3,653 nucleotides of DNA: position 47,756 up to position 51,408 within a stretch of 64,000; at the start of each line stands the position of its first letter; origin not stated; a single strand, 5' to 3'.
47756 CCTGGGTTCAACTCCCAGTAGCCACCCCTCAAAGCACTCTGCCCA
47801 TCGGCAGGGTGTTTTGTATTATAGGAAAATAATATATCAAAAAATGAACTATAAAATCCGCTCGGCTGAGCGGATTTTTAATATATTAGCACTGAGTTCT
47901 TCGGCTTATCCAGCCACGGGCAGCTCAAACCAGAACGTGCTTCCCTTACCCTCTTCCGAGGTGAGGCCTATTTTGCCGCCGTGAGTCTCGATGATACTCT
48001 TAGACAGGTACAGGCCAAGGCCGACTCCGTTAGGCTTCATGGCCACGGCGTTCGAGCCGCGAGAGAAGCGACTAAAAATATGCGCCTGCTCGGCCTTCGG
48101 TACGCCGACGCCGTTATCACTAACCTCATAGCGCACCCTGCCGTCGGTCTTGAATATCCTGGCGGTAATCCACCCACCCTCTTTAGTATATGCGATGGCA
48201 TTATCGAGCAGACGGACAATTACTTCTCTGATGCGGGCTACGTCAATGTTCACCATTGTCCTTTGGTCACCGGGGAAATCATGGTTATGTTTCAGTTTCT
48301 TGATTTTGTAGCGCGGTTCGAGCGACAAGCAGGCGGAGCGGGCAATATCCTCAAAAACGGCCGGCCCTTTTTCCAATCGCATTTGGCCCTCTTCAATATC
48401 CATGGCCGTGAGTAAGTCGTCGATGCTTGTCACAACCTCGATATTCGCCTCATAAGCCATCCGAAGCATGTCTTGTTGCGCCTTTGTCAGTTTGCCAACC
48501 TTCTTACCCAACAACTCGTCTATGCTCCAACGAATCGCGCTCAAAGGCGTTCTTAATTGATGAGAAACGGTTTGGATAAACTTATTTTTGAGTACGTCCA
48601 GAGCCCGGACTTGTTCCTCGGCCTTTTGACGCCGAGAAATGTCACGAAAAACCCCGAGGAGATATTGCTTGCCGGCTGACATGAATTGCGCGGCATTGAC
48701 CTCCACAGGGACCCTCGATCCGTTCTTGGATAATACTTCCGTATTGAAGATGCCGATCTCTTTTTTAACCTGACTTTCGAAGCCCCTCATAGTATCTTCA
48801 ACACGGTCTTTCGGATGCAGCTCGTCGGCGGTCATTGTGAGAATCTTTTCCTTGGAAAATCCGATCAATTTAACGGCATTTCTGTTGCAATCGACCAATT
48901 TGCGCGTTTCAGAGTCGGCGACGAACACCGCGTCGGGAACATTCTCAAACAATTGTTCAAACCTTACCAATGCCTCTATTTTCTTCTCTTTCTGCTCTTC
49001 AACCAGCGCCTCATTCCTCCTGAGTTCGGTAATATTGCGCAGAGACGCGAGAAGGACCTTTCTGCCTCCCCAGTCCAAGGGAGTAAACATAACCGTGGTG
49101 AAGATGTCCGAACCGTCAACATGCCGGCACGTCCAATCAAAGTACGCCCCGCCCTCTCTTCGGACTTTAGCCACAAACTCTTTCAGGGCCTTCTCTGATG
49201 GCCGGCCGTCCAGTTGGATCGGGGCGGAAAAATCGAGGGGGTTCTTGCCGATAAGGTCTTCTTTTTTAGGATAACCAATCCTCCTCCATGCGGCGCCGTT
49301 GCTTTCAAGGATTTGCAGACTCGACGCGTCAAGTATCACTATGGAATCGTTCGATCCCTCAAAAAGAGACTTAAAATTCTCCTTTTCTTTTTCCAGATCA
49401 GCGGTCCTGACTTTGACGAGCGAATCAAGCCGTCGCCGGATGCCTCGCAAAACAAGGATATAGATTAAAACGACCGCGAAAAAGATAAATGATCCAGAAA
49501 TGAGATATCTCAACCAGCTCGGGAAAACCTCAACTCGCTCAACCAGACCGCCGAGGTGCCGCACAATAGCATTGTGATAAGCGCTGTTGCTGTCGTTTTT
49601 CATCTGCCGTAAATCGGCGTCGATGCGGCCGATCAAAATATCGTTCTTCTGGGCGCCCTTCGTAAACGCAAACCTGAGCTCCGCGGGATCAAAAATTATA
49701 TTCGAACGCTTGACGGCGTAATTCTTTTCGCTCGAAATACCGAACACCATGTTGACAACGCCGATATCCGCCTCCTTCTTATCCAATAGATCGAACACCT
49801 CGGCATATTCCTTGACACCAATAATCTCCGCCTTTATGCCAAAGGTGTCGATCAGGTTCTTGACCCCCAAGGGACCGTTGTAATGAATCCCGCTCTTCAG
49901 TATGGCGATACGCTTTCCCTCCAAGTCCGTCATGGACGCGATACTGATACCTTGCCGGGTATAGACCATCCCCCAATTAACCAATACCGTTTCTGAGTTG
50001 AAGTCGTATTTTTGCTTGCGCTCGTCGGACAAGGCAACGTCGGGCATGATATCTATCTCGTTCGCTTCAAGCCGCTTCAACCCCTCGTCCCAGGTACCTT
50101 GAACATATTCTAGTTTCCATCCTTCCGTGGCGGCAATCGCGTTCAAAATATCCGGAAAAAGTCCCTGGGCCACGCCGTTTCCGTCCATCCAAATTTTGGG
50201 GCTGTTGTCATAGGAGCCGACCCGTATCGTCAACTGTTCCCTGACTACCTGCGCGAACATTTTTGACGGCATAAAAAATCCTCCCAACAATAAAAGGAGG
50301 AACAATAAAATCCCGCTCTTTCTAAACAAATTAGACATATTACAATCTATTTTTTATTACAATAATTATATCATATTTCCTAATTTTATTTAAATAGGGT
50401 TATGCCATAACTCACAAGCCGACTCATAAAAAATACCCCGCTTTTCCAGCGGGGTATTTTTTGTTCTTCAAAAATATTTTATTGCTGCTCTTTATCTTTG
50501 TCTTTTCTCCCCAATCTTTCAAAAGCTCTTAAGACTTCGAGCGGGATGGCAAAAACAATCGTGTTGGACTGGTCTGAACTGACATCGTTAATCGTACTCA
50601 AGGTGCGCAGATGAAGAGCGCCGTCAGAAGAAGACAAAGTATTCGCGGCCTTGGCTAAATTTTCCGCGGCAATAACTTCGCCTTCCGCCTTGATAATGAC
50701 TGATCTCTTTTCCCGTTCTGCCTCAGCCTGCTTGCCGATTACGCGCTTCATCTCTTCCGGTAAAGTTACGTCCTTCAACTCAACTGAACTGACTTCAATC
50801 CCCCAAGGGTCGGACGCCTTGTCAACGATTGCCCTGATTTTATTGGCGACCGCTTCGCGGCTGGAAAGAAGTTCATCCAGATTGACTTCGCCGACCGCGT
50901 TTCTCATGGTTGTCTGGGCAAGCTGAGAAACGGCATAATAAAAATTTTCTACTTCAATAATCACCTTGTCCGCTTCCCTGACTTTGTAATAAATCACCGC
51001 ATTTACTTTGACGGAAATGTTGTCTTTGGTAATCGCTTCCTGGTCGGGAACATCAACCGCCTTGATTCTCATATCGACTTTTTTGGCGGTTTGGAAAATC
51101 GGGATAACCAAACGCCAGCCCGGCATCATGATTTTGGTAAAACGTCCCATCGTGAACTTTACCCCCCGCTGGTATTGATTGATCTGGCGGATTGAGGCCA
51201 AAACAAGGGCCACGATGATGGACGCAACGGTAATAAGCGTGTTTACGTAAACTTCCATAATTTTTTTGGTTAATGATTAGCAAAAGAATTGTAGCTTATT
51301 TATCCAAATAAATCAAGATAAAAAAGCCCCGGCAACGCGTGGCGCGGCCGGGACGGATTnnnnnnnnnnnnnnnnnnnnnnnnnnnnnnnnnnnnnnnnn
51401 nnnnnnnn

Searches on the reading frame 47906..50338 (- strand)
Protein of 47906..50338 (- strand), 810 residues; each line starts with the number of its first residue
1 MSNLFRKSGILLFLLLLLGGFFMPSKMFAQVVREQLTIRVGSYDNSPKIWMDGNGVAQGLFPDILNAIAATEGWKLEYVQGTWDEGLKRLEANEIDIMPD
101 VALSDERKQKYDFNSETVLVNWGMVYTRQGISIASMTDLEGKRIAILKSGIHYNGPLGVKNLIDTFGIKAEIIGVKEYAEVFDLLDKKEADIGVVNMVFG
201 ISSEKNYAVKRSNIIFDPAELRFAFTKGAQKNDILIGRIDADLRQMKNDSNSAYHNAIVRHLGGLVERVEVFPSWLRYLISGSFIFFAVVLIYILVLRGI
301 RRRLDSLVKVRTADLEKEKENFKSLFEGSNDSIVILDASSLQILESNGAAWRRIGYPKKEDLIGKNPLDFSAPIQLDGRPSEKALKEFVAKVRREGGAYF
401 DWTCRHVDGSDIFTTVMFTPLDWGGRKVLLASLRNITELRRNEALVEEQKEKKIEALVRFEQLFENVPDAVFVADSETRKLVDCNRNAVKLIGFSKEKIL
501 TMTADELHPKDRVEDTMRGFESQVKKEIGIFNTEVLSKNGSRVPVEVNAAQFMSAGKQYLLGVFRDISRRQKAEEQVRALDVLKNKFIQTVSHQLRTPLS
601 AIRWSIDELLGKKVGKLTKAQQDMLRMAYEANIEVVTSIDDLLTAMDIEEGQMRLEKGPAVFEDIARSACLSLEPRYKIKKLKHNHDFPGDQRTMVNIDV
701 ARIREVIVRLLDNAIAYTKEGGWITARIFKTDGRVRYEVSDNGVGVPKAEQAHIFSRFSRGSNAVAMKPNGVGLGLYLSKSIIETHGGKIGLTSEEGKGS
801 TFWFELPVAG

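Call 22: search_protein_families(library=pfam, proteins=[window:47906-50338:-], max_evalue=0.001)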
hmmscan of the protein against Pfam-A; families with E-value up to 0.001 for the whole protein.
window:47906-50338:- (810 aa): 7 families
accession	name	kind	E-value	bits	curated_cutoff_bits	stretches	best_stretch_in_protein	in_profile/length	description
PF02518.31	HATPase_c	-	5.6e-26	91.6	26.4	1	699-809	2-110/111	Histidine kinase-, DNA gyrase B-, and HSP90-like ATPase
PF13426.13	PAS_9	-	7.9e-22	77.9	27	2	468-568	1-102/103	PAS domain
PF00989.32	PAS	-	8.5e-18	64.9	22.6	1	459-567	2-113/113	PAS fold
PF00497.25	SBP_bac_3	-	1.1e-14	54.7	26.4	1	38-250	1-120/132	Bacterial extracellular solute-binding proteins, family 3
PF08448.16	PAS_4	-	4.8e-14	53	23.1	1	464-571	1-109/110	PAS fold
PF13188.13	PAS_8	-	8.3e-14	51.4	21.8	1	459-512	2-55/65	PAS domain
PF00512.31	HisKA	-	3.9e-09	36.9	26.9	1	584-651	2-66/66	His Kinase A (phospho-acceptor) domain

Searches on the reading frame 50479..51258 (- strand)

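Call 19: search_protein_families(library=pfam, proteins=[window:50479-51258:-], max_evalue=0.001)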
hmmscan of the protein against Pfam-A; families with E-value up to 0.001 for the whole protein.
window:50479-51258:- (259 aa): 2 families
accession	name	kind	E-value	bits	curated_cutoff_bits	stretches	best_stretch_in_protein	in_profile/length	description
PF01145.31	Band_7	-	1.6e-39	136.2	23.6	1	25-194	2-175/176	SPFH domain / Band 7 family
PF13421.11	Band_7_1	-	5.1e-05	23.4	24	1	112-179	139-208/211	SPFH domain-Band 7 family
